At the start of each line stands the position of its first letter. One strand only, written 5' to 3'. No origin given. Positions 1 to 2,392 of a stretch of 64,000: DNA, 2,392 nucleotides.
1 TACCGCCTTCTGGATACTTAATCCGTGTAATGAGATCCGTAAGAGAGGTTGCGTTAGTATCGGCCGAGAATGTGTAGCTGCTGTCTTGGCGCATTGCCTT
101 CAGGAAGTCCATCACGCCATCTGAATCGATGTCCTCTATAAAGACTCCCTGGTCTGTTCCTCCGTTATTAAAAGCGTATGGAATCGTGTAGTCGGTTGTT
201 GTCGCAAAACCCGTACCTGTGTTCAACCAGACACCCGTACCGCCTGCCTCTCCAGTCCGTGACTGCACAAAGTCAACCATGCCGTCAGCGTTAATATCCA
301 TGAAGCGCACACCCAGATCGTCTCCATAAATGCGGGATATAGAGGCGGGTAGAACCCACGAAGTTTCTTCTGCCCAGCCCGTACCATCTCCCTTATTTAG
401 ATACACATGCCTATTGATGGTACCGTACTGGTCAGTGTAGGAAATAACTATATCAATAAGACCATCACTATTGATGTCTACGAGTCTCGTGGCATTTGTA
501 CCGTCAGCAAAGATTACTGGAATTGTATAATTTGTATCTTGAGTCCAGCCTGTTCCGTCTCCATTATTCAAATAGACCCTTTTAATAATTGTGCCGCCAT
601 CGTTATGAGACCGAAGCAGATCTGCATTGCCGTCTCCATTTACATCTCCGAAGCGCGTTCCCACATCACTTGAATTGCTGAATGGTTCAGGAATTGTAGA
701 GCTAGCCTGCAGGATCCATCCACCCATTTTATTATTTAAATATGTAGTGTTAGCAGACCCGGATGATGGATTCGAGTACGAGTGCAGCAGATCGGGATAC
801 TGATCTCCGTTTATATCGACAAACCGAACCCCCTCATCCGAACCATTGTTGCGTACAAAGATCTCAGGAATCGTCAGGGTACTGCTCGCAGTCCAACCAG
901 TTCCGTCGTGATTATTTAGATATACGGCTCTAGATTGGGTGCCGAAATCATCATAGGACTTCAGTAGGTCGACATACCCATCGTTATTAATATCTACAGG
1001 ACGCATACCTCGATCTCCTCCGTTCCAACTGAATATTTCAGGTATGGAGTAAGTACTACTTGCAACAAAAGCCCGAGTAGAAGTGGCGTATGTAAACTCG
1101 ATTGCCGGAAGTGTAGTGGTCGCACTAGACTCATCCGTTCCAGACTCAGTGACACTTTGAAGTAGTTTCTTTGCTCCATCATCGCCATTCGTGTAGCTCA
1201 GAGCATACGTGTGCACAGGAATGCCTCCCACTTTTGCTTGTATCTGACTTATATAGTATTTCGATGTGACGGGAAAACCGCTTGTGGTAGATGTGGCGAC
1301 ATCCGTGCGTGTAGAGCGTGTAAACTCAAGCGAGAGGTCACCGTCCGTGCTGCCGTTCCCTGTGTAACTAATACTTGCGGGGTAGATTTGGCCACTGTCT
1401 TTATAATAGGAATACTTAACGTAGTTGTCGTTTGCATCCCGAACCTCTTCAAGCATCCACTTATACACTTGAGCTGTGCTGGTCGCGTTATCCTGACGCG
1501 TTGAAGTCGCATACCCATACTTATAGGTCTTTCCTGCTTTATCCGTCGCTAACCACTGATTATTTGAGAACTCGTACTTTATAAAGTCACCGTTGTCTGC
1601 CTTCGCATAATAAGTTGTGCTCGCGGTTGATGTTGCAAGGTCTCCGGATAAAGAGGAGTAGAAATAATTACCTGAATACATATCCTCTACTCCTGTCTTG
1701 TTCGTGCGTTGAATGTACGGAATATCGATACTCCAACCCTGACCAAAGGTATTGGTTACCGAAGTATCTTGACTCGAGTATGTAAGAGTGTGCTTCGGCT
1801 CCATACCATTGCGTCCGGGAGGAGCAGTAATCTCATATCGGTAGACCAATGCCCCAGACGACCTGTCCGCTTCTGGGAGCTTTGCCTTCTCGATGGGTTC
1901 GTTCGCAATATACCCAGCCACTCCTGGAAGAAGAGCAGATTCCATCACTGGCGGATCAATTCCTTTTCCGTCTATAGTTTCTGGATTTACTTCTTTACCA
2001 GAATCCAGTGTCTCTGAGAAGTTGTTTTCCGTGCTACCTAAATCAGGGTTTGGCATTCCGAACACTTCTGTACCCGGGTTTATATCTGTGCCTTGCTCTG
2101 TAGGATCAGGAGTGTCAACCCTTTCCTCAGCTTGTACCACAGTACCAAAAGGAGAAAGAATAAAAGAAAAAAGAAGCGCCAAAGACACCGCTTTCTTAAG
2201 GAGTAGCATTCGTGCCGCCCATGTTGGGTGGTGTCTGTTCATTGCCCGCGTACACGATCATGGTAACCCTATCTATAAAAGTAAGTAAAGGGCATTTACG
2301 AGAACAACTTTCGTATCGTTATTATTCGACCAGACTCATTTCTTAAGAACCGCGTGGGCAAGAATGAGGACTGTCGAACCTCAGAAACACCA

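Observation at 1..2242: N-terminus of an SpvB / FG-GAP (TcC/Rhs-type) polymorphic toxin at the window edge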

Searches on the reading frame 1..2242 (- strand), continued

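Call 23: search_solved_structures(query=window:1-2242:-, max_evalue=0.01, show_alignments=1)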
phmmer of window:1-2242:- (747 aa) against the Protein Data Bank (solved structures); distinct sequences matched with E-value up to 0.01: 0.

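Call 25: search_protein_families(library=pfam, proteins=[L002:10063-10503:+, L002:10510-10908:+, L006:9539-16543:+, L006:16552-17343:+, L006:17459-18553:+, L001:15564-16349:+, L003:13121-13882:+, L004:17262-17813:+], max_evalue=0.01)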
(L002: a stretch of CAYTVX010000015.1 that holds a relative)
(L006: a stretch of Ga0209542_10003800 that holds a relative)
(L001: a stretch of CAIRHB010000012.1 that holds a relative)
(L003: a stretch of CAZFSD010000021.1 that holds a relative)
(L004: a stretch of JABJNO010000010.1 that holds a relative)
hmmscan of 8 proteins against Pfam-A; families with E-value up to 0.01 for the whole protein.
L002:10063-10503:+ (146 aa): 1 family
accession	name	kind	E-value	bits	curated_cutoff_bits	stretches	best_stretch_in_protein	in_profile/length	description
PF01337.24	Barstar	-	1.6e-16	60.5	23.4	1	32-110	9-89/96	Barstar (barnase inhibitor)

L002:10510-10908:+ (132 aa): 1 family
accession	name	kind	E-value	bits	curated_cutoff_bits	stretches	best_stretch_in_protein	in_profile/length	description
PF01337.24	Barstar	-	6.1e-17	61.8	23.4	1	31-109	9-89/96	Barstar (barnase inhibitor)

L006:9539-16543:+ (2334 aa): 8 families
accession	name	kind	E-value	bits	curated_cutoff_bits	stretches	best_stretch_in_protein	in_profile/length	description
PF05593.20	RHS_repeat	-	5.2e-30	103.7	22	2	1138-1173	1-35/38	RHS Repeat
PF03534.18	SpvB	-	2.5e-19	70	22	2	164-251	2-87/287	Salmonella virulence plasmid 65kDa B protein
PF12256.14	TcdB_toxin_midN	-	1.8e-18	67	24.8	1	776-914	29-166/181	Insecticide toxin TcdB middle/N-terminal region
PF13517.12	FG-GAP_3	-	3.8e-12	47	26.9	4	521-594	1-60/61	FG-GAP-like repeat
PF01839.29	FG-GAP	-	4e-05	23.8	22.1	0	708-719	8-19/37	FG-GAP repeat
PF20148.4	DUF6531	-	0.0017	19.1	24.1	0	163-216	5-55/74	Domain of unknown function (DUF6531)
PF06259.18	Abhydrolase_8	-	0.0037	17.4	20.5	0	2144-2212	77-144/178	Alpha/beta hydrolase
PF00688.24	TGFb_propeptide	-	0.0055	16.8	25.8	1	1767-1830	102-158/242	TGF-beta propeptide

L006:16552-17343:+ (263 aa): 0 families

L006:17459-18553:+ (364 aa): 2 families
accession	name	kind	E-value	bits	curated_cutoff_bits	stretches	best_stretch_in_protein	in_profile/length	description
PF00561.26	Abhydrolase_1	-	0.0056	16.8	25.8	0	212-253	69-116/245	alpha/beta hydrolase fold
PF13488.11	Gly-zipper_Omp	-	0.0062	16.9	25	1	281-315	3-39/46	Glycine zipper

L001:15564-16349:+ (261 aa): 1 family
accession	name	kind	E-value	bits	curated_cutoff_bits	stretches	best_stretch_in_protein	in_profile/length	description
PF05593.20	RHS_repeat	-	0.00015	22.5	22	0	45-60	17-32/38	RHS Repeat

L003:13121-13882:+ (253 aa): 0 families

L004:17262-17813:+ (183 aa): 0 families
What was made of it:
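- On Rhs/YD polymorphic toxin: L002 has two Barstar genes after its RNase tip (call 25).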

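Call 39: search_protein_families(library=pfam, proteins=[L004:4372-7164:+, L004:7883-9025:+, L004:9028-9600:+, L006:115-2619:+, L006:5926-7383:+, L006:4962-5915:+, L003:4591-6042:+, L003:583-2232:+, L001:5054-6697:+, L002:155-1513:+], max_evalue=0.0001)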
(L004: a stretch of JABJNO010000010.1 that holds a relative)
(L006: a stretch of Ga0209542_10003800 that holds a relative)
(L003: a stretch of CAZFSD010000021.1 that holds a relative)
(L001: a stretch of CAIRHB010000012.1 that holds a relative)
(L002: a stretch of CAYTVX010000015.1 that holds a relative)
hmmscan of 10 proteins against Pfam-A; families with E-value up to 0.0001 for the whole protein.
L004:4372-7164:+ (930 aa): 7 families
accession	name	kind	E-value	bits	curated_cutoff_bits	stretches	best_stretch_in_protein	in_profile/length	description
PF02518.31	HATPase_c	-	6.9e-26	91.3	26.4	1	810-919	2-109/111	Histidine kinase-, DNA gyrase B-, and HSP90-like ATPase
PF00512.31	HisKA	-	2.1e-16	60.1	26.9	1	694-762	1-66/66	His Kinase A (phospho-acceptor) domain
PF13185.12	GAF_2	-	1.5e-14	54.8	28.6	2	314-456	3-136/136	GAF domain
PF16927.11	HisKA_7TM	-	4.3e-12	46.8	28.6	1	9-221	3-222/224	N-terminal 7TM region of histidine kinase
PF13492.12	GAF_3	-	1.1e-10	42.5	27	1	314-456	1-128/129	GAF domain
PF01590.32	GAF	-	1.3e-10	42.3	22.4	0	600-663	76-131/133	GAF domain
PF13589.12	HATPase_c_3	-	6e-05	23.5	25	0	815-890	4-81/137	Histidine kinase-, DNA gyrase B-, and HSP90-like ATPase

L004:7883-9025:+ (380 aa): 2 families
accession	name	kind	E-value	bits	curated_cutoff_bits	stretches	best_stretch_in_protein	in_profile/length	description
PF13539.11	Peptidase_M15_4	-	2.5e-13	50.8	25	1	305-365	2-70/70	D-alanyl-D-alanine carboxypeptidase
PF02557.22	VanY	-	6e-10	39.5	25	1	250-327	3-80/132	D-alanyl-D-alanine carboxypeptidase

L004:9028-9600:+ (190 aa): 0 families

L006:115-2619:+ (834 aa): 5 families
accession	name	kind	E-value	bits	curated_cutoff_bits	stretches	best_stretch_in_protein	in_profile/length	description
PF00501.34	AMP-binding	-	7.8e-84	282.1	29.9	1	265-661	1-384/384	AMP-binding enzyme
PF12146.15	Hydrolase_4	-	1e-14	54.9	27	1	16-234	5-237/239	Serine aminopeptidase, S33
PF00561.26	Abhydrolase_1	-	3.8e-12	46.8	25.8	1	18-124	3-105/245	alpha/beta hydrolase fold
PF23562.2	AMP-binding_C_3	-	1.1e-11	45.6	20.8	1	699-834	2-121/124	AMP-binding enzyme C-terminal domain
PF12697.13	Abhydrolase_6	-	1.6e-09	39.2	26.3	1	18-234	1-209/217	Alpha/beta hydrolase family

L006:5926-7383:+ (485 aa): 1 family
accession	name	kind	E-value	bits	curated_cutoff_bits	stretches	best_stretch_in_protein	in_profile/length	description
PF00391.29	PEP-utilizers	-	5.2e-16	58.5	23.1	1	412-480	4-72/72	PEP-utilising enzyme, mobile domain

L006:4962-5915:+ (317 aa): 1 family
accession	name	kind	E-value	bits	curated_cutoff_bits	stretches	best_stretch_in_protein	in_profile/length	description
PF01326.24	PPDK_N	-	9.7e-100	334.5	27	1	19-315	3-312/328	Pyruvate phosphate dikinase, AMP/ATP-binding domain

L003:4591-6042:+ (483 aa): 4 families
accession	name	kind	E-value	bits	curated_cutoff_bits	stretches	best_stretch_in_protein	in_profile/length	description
PF02878.22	PGM_PMM_I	-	1.8e-31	109.1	22.5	1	5-156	3-135/138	Phosphoglucomutase/phosphomannomutase, alpha/beta/alpha domain I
PF02879.22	PGM_PMM_II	-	9.7e-27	94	29.3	1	175-272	2-103/103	Phosphoglucomutase/phosphomannomutase, alpha/beta/alpha domain II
PF02880.22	PGM_PMM_III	-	2.7e-22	79.5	20.7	1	277-386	2-113/115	Phosphoglucomutase/phosphomannomutase, alpha/beta/alpha domain III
PF00408.26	PGM_PMM_IV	-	1.6e-05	25.3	23.1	1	394-462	3-62/68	Phosphoglucomutase/phosphomannomutase, C-terminal domain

L003:583-2232:+ (549 aa): 1 family
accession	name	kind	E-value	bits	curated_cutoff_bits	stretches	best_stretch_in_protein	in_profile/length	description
PF23477.1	zf_Tbcl_2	-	1.9e-06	27.9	27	1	518-546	7-35/37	Probable treble clef zinc finger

L001:5054-6697:+ (547 aa): 1 family
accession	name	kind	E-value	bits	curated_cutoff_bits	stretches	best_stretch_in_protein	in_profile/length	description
PF00118.29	Cpn60_TCP1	-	1.6e-69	235.4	34.3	1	23-529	2-489/490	TCP-1/cpn60 chaperonin family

L002:155-1513:+ (452 aa): 3 families
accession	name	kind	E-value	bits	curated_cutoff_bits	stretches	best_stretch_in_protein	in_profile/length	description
PF00270.35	DEAD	-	1.8e-45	155.1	26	1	134-298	1-166/167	DEAD/DEAH box helicase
PF00271.37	Helicase_C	-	1.1e-32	112.9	23.5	1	334-440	2-108/110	Helicase conserved C-terminal domain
PF04851.21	ResIII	-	2.4e-07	31.3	22.5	1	154-292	30-162/164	Type III restriction enzyme, res subunit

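Call 41: predict_structure(alignment_id=A1)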
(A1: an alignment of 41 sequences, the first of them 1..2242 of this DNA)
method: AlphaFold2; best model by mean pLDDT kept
length: 747 residues; sequences in the alignment: 41
mean_pLDDT: 85.5   pTM: 0.79
mean pLDDT of the five models: 85.5, 84.2, 83.4, 83.2, 82.2
residues with pLDDT >= 90: 511; 70-90: 132; 50-70: 14; < 50: 90
segments of 3 or more residues with pLDDT < 50: 1-5, 30-114
pLDDT, mean of each block of 10 residues (from residue 1): 46 80 77 40 36 36 35 36 36 39 37 53 89 93 84 93 91 97 94 95 87 90 96 96 97 94 97 96 97 92 96 92 95 96 96 89 95 90 89 92 95 96 96 95 93 95 91 94 95 85 92 90 92 95 94 96 91 95 92 95 94 96 95 92 94 92 88 91 93 94 93 96 96 89 85
secondary structure, 60 per line:
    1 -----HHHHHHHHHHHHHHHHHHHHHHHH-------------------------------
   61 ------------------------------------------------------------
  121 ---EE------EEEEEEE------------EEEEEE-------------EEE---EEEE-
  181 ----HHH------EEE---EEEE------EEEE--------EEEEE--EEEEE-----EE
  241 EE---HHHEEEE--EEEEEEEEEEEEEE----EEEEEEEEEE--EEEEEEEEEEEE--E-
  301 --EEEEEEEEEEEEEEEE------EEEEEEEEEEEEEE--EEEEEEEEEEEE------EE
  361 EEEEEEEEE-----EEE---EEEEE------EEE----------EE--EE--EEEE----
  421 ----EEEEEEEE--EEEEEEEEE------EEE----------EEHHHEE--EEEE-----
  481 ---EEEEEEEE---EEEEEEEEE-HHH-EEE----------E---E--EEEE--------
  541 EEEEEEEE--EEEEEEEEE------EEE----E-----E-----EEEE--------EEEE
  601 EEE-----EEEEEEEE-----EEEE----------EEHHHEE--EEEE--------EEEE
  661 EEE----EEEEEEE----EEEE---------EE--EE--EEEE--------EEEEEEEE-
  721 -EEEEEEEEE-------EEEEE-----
elements in order (helices of 4 or more, strands of 3 or more residues): H6-29 E132-138 E151-156 E170-172 E176-179 E194-196 E200-203 E210-213 E222-226 E229-233 E239-242 E249-252 E255-268 E273-282 E285-296 E303-318 E325-338 E341-352 E359-369 E375-377 E381-385 E392-394 E413-416 E425-432 E435-443 E450-452 E472-475 E484-491 E495-503 E509-511 E529-532 E541-548 E551-559 E566-568 E585-588 E597-603 E609-616 E622-625 E645-648 E657-663 E668-674 E679-682 E700-703 E712-719 E722-730 E738-742
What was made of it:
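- The AlphaFold2 model has mean pLDDT 85.5 (call 41).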

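Call 44: fold_search(model_id=the predicted structure, library=pdb)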
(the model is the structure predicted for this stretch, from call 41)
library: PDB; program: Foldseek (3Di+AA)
matches with E <= 10: 630; with E <= 0.001: 114
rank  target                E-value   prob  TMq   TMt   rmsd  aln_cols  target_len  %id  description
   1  6h6e_F                1.1e-27  1.00  0.61  0.23   5.8       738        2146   17  PTC3 holotoxin complex from Photorhabdus luminecens in prepore state (TcdA1, TcdB2, TccC3) (released 2018-10-03)
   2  6suf_F                1.6e-26  1.00  0.59  0.22   8.5       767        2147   18  Structure of Photorhabdus luminescens Tc holotoxin pore (released 2019-11-06)
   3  6h6f_F                1.8e-26  1.00  0.59  0.22   6.4       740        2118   17  PTC3 holotoxin complex from Photorhabdus luminiscens - Mutant TcC-D651A (released 2018-10-03)
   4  6sue_F                6.7e-26  1.00  0.60  0.22   5.9       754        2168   17  Structure of Photorhabdus luminescens Tc holotoxin pore, Mutation TccC3-D651A (released 2019-11-06)
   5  6l7i_F                1.0e-25  1.00  0.62  0.33   6.1       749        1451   16  Signal substraction of TcdB1-TccC2 and part of TcdA1 (released 2021-03-31)
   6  9c4k_P                1.5e-24  1.00  0.59  0.32   6.6       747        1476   18  Yersinia entomophaga holotoxin complex in prepore conformation (released 2025-12-31)
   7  4igl_A                3.6e-23  1.00  0.53  0.29   7.6       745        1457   16  Structure of the RHS-repeat containing BC component of the secreted ABC toxin complex from Yersinia entomophaga (released 2013-08-07)
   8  4igl_C                5.1e-23  1.00  0.45  0.25   9.2       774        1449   14  Structure of the RHS-repeat containing BC component of the secreted ABC toxin complex from Yersinia entomophaga (released 2013-08-07)
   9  5kis_A                6.6e-23  1.00  0.51  0.28   9.1       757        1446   16  YenB/RHS2 complex (released 2017-08-09)
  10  6sup                  1.7e-22  1.00  0.56  0.22   8.2       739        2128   18  Crystal Structure of TcdB2-TccC3-Cdc42 (released 2019-12-04)
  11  6suq                  2.9e-21  1.00  0.54  0.21   8.2       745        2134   17  Crystal Structure of TcdB2-TccC3-TEV (released 2019-12-04)
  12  4o9x                  3.2e-21  1.00  0.58  0.23   7.5       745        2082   17  Crystal Structure of TcdB2-TccC3 (released 2014-02-26)
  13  6h6g                  4.6e-21  1.00  0.56  0.22   7.5       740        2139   18  Crystal Structure of TcdB2-TccC3 without hypervariable C-terminal region (released 2018-10-03)
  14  8fjp_A                1.6e-13  1.00  0.34  0.11  18.5       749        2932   12  Cryo-EM structure of native mosquito salivary gland surface protein 1 (SGS1) (released 2023-03-01)
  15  5mb4                  1.6e-10  1.00  0.30  0.52   9.3       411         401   16  Crystal Structure of the Psathyrella asperospora lectin PAL in complex with GlcNAc (released 2017-02-22)
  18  6p0x_A                4.0e-10  1.00  0.27  0.59   4.4       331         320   16  Structure of the N-terminal domain of effector protein SpvB from Salmonella typhimurium strain LT2 (released 2019-06-19)
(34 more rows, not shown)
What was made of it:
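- On T6SS-associated Rhs effector: T6SS Rhs structures align with TM 0.22 or less (call 44).
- Closest known: Rhs/YD polymorphic toxins. Different: T6SS Rhs structures align poorly with this fragment, with TM 0.22 or less (call 44).
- Closest known: Teneurins and mosquito SGS1. Same: SGS1 (8fjp) is matched at E=1.6e-13 (call 44).
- Foldseek top hits are TcB chains: 6h6e_F at E=1.1e-27 with TM 0.61 normalised to the query, plus TcdB1 and YenB (call 44).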

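Call 48: find_encoding_contigs(protein=P0004, flank=10000, max_places=2)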
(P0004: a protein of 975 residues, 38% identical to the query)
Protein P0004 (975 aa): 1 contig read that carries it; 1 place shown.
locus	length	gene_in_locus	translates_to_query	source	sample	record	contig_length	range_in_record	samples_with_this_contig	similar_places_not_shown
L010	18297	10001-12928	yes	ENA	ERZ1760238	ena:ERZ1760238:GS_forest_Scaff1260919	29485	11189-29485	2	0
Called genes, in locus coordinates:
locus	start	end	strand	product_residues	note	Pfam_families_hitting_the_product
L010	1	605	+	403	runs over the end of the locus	PF17293:Arm-DNA-bind_5, PF13102:Phage_int_SAM_5, PF00589:Phage_integrase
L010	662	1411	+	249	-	PF05014:Nuc_deoxyrib_tr (weak)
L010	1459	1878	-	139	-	-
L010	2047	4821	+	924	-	PF16289:PIN_12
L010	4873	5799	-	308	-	PF08401:ArdcN, PF18818:MPTase-PolyVal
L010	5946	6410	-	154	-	-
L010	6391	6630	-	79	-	-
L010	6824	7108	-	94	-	PF13560:HTH_31, PF01381:HTH_3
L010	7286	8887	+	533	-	PF02463:SMC_N, PF13175:AAA_15, PF13476:AAA_23, PF13514:AAA_27, PF13555:AAA_29 (weak), PF13304:AAA_21, PF20469:OLD-like_TOPRIM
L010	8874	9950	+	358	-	PF00580:UvrD-helicase (weak), PF01443:Viral_helicase1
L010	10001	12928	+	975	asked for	PF03534:SpvB (weak), PF01839:FG-GAP (faint), PF13517:FG-GAP_3, PF12256:TcdB_toxin_midN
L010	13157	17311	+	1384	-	-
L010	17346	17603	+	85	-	-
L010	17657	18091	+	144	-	-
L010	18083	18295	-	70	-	?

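Call 49: find_encoding_contigs(protein=P0005, flank=10000, max_places=2)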
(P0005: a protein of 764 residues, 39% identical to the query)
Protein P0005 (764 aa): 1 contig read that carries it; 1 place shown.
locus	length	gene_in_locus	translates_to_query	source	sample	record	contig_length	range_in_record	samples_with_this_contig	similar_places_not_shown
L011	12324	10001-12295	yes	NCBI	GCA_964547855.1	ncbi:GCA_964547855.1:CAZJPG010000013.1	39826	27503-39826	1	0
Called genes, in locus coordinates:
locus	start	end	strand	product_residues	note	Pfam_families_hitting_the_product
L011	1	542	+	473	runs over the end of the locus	PF04055:Radical_SAM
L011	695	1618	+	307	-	PF26216:GDPGP1_C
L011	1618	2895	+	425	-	PF04055:Radical_SAM, PF13186:SPASM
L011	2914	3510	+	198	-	-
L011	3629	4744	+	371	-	PF01118:Semialdhyde_dh, PF02774:Semialdhyde_dhC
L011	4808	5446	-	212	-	PF03703:bPH_2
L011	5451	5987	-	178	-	PF01965:DJ-1_PfpI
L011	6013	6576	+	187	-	-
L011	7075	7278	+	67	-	-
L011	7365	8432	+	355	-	PF00044:Gp_dh_N, PF02800:Gp_dh_C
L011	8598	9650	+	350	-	PF01512:Complex1_51K, PF10589:NADH_4Fe-4S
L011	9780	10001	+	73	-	-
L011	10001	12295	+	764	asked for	PF03534:SpvB, PF01839:FG-GAP (faint), PF13517:FG-GAP_3, PF12256:TcdB_toxin_midN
